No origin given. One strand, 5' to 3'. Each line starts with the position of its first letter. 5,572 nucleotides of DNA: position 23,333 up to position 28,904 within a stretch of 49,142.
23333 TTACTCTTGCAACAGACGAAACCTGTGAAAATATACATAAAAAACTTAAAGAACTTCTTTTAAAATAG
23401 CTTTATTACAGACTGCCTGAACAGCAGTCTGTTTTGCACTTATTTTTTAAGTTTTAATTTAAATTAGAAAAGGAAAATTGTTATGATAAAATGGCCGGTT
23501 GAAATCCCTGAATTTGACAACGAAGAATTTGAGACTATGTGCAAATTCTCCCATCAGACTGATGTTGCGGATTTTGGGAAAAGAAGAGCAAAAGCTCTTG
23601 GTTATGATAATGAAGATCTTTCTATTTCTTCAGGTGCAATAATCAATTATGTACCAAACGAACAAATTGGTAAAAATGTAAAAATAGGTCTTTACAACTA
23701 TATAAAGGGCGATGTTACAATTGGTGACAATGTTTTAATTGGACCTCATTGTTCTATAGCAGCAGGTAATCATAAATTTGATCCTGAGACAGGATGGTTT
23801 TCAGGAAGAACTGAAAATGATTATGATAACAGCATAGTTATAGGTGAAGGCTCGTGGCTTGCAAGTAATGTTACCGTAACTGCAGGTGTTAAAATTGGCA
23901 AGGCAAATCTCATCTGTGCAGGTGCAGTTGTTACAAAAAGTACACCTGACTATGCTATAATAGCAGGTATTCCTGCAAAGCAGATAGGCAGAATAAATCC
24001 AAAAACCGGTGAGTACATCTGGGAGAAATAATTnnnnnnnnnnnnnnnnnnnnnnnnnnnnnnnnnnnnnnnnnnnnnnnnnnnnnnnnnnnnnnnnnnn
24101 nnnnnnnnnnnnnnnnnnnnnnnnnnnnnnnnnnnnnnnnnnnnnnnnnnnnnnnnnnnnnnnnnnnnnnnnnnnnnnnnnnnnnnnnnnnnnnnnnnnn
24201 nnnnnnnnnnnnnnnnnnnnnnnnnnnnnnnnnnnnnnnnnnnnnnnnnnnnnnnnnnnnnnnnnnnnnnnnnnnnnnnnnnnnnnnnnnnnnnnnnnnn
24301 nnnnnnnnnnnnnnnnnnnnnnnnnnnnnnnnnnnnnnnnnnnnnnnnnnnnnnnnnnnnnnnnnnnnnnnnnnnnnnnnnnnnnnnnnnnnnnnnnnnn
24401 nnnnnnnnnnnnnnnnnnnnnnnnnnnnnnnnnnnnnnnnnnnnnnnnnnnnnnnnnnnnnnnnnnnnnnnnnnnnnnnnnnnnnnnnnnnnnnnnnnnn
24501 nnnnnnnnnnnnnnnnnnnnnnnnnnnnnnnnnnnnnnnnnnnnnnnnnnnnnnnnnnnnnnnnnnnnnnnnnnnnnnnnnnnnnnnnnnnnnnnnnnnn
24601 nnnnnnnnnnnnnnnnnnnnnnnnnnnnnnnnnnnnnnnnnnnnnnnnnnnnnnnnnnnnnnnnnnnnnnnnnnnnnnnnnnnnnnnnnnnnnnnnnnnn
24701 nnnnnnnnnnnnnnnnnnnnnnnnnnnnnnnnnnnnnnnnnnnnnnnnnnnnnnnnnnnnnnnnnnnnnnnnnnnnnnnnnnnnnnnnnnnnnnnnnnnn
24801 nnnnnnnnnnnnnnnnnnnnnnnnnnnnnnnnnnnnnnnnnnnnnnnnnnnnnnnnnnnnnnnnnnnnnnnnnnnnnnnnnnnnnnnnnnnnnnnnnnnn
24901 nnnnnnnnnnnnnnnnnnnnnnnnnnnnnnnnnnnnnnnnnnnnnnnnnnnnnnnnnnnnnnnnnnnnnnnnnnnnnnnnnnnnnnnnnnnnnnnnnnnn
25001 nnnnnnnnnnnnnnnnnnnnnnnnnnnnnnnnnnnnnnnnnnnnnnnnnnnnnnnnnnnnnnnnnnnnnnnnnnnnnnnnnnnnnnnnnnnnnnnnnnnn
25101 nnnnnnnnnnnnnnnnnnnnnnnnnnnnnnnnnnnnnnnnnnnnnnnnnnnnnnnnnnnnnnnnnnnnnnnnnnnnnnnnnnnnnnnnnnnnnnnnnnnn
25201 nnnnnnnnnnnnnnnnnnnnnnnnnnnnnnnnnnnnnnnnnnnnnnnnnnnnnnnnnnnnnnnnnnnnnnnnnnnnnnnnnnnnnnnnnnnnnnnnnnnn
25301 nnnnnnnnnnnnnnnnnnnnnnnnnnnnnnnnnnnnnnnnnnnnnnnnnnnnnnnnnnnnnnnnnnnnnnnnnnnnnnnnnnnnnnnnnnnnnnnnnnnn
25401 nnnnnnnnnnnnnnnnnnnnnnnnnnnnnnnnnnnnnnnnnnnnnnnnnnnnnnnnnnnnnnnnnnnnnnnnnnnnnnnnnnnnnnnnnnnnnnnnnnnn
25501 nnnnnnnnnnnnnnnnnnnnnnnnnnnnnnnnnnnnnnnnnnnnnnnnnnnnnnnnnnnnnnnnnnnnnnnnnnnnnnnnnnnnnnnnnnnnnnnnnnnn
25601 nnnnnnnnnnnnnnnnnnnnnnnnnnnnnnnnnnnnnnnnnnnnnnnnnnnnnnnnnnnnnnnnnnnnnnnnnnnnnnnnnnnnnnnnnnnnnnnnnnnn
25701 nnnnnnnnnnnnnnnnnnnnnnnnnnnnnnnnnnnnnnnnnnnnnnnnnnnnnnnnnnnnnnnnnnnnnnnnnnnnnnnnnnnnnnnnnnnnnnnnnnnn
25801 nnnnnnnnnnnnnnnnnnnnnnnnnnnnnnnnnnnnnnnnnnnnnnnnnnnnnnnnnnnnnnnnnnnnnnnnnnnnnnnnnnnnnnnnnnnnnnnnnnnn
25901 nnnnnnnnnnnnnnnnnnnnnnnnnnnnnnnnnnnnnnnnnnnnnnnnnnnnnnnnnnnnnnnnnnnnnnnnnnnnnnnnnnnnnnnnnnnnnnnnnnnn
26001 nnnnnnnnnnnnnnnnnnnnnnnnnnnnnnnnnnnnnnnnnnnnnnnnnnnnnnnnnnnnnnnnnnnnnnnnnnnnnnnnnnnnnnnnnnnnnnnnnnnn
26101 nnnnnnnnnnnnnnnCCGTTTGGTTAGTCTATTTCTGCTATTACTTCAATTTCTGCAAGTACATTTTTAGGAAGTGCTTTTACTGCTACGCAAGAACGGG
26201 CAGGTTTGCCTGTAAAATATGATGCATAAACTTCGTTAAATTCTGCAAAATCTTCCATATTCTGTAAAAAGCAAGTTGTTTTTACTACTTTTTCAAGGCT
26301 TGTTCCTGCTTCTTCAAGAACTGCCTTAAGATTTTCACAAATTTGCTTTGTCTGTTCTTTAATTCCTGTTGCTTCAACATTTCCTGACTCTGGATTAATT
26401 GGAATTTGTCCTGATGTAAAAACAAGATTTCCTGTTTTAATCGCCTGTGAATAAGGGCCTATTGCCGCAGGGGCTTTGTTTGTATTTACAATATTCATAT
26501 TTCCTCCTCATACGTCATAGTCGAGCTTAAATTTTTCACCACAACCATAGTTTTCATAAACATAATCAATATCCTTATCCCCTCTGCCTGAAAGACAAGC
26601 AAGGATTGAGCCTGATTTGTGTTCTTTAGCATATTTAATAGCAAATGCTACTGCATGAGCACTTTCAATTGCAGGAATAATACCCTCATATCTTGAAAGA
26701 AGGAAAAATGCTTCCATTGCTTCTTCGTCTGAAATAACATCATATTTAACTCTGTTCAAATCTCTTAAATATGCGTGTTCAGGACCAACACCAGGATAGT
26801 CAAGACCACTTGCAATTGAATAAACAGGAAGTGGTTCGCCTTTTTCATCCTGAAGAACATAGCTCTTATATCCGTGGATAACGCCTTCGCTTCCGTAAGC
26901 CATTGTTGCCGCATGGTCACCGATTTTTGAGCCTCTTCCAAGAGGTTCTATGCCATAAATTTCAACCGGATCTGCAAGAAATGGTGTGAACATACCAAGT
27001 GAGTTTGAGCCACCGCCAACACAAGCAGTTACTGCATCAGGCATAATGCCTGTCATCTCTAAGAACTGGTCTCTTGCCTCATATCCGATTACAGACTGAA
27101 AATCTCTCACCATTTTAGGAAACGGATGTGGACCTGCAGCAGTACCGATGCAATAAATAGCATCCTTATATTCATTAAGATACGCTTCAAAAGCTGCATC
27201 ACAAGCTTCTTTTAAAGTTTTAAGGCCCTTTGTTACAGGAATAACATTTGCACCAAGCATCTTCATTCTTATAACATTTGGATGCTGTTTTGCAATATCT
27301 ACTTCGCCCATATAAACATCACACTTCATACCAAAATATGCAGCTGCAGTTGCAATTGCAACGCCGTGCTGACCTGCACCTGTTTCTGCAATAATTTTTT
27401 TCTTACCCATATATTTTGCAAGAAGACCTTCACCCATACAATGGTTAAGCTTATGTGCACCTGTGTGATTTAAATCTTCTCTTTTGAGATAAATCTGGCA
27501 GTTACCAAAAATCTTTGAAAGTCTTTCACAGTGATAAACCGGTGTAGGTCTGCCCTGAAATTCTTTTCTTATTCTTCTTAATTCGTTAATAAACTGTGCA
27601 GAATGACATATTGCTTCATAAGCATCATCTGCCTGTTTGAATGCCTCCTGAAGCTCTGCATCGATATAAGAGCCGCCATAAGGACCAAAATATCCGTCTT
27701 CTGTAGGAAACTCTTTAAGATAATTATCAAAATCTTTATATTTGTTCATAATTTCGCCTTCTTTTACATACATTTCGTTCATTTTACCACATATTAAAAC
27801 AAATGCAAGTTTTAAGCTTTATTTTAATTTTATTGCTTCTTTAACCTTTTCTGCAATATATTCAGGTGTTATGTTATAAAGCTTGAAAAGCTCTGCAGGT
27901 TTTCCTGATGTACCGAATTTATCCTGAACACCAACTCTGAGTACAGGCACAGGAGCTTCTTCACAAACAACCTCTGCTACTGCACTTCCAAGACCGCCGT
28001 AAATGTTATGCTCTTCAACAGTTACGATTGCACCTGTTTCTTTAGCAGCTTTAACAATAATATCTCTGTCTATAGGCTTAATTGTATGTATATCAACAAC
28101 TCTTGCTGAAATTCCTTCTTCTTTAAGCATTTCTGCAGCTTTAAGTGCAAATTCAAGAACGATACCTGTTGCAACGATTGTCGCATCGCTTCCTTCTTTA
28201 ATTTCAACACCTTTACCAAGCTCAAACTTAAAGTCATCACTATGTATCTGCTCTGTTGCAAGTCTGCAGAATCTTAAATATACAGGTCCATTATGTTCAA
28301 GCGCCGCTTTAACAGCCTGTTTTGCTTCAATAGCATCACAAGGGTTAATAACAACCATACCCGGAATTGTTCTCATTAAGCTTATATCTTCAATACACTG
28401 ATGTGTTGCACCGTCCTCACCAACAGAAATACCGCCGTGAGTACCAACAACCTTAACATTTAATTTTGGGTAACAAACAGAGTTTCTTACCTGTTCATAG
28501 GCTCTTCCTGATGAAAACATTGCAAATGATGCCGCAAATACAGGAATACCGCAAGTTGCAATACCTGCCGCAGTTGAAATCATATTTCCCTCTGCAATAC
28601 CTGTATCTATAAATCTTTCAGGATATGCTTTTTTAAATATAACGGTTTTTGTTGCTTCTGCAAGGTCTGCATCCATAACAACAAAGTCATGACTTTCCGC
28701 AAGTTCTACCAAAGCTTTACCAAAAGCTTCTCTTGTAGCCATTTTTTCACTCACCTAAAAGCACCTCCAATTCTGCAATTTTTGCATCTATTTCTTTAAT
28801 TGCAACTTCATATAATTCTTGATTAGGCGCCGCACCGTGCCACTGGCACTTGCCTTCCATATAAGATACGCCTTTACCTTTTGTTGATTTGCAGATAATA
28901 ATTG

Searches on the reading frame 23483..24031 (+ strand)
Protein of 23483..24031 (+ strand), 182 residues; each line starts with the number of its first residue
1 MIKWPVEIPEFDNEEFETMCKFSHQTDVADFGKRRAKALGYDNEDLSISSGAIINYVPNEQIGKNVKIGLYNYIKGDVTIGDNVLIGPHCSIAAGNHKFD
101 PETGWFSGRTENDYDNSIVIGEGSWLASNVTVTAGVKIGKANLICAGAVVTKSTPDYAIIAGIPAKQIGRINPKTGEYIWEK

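Call 57: search_protein_families(library=pfam, proteins=[window:23483-24031:+], max_evalue=0.00001)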
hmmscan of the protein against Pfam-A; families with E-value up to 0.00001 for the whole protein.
window:23483-24031:+ (182 aa): 1 family
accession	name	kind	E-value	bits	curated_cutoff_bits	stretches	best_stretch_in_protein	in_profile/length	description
PF00132.30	Hexapep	-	4.8e-16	58.1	27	2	61-93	3-35/36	Bacterial transferase hexapeptide (six repeats)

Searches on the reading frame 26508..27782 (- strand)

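Call 57: search_protein_families(library=pfam, proteins=[window:26508-27782:-], max_evalue=0.00001)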
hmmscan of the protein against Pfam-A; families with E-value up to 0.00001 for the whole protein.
window:26508-27782:- (424 aa): 1 family
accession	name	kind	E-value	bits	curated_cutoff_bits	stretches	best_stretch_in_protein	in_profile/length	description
PF00291.31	PALP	-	1.9e-39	136.2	35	1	76-399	4-295/295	Pyridoxal-phosphate dependent enzyme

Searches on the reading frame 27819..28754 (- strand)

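Call 57: search_protein_families(library=pfam, proteins=[window:27819-28754:-], max_evalue=0.00001)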
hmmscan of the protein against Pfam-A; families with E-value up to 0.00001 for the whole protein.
window:27819-28754:- (311 aa): 4 families
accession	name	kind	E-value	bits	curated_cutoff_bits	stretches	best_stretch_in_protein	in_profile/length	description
PF02779.29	Transket_pyr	-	6.1e-48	163.2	27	1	4-166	2-171/174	Transketolase, pyrimidine binding domain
PF02780.25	Transketolase_C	-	1.6e-36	125.4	25.9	1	180-300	1-124/124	Transketolase, C-terminal domain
PF22613.1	Transketolase_C_1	-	3.3e-07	31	27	1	187-295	10-112/113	Transketolase-like TK C-terminal domain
PF17147.9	PFOR_II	-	3.4e-06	27.8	27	0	190-262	2-74/102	Pyruvate:ferredoxin oxidoreductase core domain II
